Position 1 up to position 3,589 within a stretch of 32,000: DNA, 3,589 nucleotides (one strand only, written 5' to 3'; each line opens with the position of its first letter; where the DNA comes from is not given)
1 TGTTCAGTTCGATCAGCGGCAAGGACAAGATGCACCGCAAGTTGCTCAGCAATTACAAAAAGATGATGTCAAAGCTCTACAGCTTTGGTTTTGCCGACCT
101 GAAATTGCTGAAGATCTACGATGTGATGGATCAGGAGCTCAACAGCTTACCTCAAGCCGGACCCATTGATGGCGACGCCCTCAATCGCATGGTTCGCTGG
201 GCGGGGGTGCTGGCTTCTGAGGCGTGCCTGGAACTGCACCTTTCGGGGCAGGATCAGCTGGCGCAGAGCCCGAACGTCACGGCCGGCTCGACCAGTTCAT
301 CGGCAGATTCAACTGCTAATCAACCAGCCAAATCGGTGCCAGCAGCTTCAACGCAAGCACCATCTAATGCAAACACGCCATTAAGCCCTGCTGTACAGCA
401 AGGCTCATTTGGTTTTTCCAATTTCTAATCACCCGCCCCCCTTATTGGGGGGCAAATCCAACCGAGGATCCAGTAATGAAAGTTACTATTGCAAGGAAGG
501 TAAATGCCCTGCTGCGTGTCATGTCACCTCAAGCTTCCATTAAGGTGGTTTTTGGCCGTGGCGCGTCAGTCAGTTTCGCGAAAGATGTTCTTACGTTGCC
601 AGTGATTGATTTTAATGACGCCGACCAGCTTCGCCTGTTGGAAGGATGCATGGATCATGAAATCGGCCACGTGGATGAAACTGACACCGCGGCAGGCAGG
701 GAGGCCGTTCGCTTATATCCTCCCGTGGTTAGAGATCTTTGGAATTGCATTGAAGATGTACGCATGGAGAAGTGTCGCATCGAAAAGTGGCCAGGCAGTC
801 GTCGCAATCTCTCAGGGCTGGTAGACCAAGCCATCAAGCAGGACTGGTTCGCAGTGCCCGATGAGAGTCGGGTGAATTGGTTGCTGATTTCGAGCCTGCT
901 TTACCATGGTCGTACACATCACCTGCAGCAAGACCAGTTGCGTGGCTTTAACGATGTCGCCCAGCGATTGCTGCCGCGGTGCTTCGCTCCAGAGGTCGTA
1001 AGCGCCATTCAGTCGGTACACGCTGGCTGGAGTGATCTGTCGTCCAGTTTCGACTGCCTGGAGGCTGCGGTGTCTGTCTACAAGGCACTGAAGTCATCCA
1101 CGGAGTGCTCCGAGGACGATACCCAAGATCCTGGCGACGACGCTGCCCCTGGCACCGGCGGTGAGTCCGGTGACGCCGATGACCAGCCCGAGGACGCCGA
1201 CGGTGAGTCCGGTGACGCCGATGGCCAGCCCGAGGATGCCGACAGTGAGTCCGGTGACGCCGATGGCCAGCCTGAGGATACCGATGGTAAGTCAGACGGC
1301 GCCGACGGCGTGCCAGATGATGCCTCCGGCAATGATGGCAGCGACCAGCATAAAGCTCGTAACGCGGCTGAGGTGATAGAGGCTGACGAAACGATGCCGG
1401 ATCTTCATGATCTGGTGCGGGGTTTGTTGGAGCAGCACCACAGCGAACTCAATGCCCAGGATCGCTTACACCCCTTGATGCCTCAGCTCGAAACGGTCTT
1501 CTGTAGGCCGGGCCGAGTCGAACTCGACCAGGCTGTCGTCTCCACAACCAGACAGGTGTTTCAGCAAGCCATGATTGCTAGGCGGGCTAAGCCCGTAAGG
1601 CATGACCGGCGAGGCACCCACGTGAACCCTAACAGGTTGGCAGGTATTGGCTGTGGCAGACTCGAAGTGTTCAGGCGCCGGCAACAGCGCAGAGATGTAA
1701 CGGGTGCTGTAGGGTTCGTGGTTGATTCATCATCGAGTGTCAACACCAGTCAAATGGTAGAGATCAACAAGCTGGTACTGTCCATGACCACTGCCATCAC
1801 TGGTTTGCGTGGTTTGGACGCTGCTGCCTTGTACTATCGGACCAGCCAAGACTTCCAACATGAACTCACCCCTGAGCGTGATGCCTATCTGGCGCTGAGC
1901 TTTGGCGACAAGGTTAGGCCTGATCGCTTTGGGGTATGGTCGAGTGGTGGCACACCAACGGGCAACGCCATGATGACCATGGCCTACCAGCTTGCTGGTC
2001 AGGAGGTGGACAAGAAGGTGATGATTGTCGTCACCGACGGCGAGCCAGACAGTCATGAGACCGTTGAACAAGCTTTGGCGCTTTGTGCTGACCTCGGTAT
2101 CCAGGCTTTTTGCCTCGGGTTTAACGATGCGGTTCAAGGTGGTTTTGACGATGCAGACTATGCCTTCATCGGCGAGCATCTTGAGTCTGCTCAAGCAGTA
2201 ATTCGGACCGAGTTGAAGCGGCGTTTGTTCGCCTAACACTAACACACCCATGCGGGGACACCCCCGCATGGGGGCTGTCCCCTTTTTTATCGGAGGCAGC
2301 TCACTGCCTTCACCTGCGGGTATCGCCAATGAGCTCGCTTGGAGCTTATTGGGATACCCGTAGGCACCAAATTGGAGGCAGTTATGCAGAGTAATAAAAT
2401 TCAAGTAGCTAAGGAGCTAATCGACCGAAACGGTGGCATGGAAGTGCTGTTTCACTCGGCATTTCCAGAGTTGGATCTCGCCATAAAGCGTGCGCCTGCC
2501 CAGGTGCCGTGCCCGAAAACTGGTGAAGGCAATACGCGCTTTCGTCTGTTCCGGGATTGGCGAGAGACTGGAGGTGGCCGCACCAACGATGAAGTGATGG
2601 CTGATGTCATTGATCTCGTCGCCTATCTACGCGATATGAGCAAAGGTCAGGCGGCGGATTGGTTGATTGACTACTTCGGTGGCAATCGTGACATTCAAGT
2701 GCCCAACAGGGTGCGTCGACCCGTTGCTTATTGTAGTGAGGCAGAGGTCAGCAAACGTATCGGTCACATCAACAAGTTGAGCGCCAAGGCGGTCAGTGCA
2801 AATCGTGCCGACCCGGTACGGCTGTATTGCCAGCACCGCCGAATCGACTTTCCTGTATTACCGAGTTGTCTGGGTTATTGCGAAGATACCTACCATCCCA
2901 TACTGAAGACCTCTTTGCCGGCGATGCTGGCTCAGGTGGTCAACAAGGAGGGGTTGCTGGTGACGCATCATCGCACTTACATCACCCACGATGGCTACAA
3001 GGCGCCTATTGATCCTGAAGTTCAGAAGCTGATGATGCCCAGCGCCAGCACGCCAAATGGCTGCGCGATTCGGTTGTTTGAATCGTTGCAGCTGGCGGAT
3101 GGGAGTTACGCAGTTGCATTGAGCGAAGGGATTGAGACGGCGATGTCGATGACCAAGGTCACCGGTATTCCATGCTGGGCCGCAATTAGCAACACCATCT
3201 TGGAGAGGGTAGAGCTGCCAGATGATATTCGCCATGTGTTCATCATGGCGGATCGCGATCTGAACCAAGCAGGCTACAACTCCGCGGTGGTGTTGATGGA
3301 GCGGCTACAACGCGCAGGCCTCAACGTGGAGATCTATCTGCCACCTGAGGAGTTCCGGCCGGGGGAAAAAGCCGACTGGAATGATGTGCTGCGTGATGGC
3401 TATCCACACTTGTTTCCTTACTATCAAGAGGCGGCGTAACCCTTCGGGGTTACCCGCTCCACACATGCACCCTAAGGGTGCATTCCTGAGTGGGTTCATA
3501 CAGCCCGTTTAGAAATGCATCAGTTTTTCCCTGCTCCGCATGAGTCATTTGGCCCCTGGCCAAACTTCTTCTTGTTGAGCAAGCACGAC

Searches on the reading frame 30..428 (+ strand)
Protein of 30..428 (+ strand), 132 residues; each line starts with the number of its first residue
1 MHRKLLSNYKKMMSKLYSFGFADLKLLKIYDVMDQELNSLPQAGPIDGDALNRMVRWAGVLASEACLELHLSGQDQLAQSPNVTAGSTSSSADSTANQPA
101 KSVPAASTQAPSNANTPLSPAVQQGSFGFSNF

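Call 9: search_protein_families(library=pfam, proteins=[window:30-428:+], max_evalue=0.01)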
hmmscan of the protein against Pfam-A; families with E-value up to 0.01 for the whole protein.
window:30-428:+ (132 aa): 1 family
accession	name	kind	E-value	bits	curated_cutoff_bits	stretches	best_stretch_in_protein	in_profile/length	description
PF11348.13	DUF3150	-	8.9e-08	32.2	24.9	1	2-62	196-256/257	Protein of unknown function (DUF3150)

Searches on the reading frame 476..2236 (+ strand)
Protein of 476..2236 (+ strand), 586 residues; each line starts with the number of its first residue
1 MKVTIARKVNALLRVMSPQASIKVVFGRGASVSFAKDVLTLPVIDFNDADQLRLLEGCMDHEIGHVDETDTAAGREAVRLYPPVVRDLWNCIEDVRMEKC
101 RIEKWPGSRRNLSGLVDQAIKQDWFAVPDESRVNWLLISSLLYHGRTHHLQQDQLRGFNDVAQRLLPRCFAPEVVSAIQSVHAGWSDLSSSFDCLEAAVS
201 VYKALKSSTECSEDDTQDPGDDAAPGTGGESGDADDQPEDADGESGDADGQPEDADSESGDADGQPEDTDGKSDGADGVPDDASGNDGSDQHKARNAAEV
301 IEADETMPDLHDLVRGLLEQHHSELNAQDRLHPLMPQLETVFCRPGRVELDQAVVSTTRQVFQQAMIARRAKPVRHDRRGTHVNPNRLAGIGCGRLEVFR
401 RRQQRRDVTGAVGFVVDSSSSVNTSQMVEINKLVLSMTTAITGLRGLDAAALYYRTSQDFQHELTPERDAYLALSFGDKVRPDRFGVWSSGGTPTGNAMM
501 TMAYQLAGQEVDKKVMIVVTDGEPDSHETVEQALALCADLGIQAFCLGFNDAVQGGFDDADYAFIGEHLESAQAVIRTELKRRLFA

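Call 9: search_protein_families(library=pfam, proteins=[window:476-2236:+], max_evalue=0.01)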
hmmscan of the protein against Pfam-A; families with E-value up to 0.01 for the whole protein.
window:476-2236:+ (586 aa): 3 families
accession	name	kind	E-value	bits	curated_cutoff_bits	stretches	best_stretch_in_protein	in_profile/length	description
PF00092.34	VWA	-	4.1e-09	37.3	23.8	1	412-553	2-143/174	von Willebrand factor type A domain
PF06213.17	CobT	-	8.2e-05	22.7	26.1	1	9-124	11-125/276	Cobalamin biosynthesis protein CobT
PF05762.20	VWA_CoxE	-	0.00015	21.7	26.4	1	398-558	44-197/222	VWA domain containing CoxE-like protein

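Call 23: find_encoding_contigs(protein=window:476-2233:+, flank=10000, max_places=2)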
Protein window:476-2233:+ (586 aa): no gene with exactly this product is on record in the collection.

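Call 69: find_related_loci(query=window:476-2233:+, collection=genome_contigs, flank=10000)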
Query window:476-2233:+ (586 aa) in genome_contigs; peptide patterns used: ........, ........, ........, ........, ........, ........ (x = any residue, [..] = any of these).
195 stretches matched a pattern, but none encodes a relative of the query by tblastn (E <= 1e-3).

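Call 70: search_dna_similar(query=window:476-2233:+, collection=plasmids, mode=protein, max_rows=12)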
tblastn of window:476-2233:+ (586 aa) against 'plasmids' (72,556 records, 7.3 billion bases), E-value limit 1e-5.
Records with a match: 1122; places in all: 1131; records where one place covers at least 80% of the query: 895.
Best place of each record, by identity: <60% 1122.
By first word of the organism name: Klebsiella 294; Escherichia 155; Citrobacter 117; Salmonella 93; Providencia 79; Vibrio 72; Enterobacter 45; Aeromonas 40; Pseudomonas 37; Acinetobacter 27; and 40 more.
By predicted mobility (MOB-suite, as given by PLSDB): conjugative 911; mobilizable 120; non-mobilizable 91.
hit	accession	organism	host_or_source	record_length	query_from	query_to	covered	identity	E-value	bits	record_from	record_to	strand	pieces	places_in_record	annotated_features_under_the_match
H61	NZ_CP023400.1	Pseudoalteromonas spongiae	surface seawater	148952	5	582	99%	26.9%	3e-43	174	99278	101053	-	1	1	VWA domain-containing protein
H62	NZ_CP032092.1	Pseudoalteromonas donghaensis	cell culture,seawater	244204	2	586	100%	26.4%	4e-48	188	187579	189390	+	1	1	VWA domain-containing protein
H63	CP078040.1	Shewanella putrefaciens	Whole Organism,sink handle in ICU Room ...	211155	2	577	98%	25.7%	6e-39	160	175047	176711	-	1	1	VWA domain-containing protein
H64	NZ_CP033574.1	Shewanella algae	Neophocaena phocaenoides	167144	2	577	98%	25.2%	2e-33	144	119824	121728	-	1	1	VWA domain-containing protein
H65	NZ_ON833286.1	Shewanella xiamenensis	-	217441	2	577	90%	27.1%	7e-20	174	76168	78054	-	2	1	VWA domain-containing protein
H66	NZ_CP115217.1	Pseudomonas aeruginosa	Homo sapiens,culture samples from human ...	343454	1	586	100%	24.4%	9e-16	111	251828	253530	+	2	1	hypothetical protein | vWA domain-containing protein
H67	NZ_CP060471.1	Xanthomonas citri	Cell culture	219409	9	584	98%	24.2%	2e-21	107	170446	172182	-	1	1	vWA domain-containing protein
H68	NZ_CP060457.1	Xanthomonas citri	Cell culture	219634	9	584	98%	24.2%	2e-21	107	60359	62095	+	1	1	vWA domain-containing protein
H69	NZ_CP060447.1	Xanthomonas citri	Cell culture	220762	9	584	98%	24.2%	2e-21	107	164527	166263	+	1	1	vWA domain-containing protein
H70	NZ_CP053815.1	Vibrio cholerae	bacterial culture,Water sample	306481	2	537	91%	25.8%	1e-26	123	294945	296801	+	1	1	VWA domain-containing protein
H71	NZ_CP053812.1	Vibrio cholerae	bacterial culture,Water sample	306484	2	537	91%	25.8%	1e-26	123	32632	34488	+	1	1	VWA domain-containing protein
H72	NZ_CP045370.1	Microbulbifer sp. THAF38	pure culture,Surface of a polyethylene ...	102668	1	576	98%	23.8%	2e-15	88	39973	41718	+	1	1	VWA domain-containing protein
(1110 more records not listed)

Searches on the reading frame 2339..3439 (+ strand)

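Call 9: search_protein_families(library=pfam, proteins=[window:2339-3439:+], max_evalue=0.01)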
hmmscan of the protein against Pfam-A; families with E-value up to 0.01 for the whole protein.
window:2339-3439:+ (366 aa): 2 families
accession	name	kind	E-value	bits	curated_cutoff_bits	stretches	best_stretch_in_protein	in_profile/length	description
PF13362.12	Toprim_3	-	6.9e-16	58.9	27.2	1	260-353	3-91/95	Toprim domain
PF23639.1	DUF7146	-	5e-14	53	27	1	140-236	3-98/105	Domain of unknown function (DUF7146)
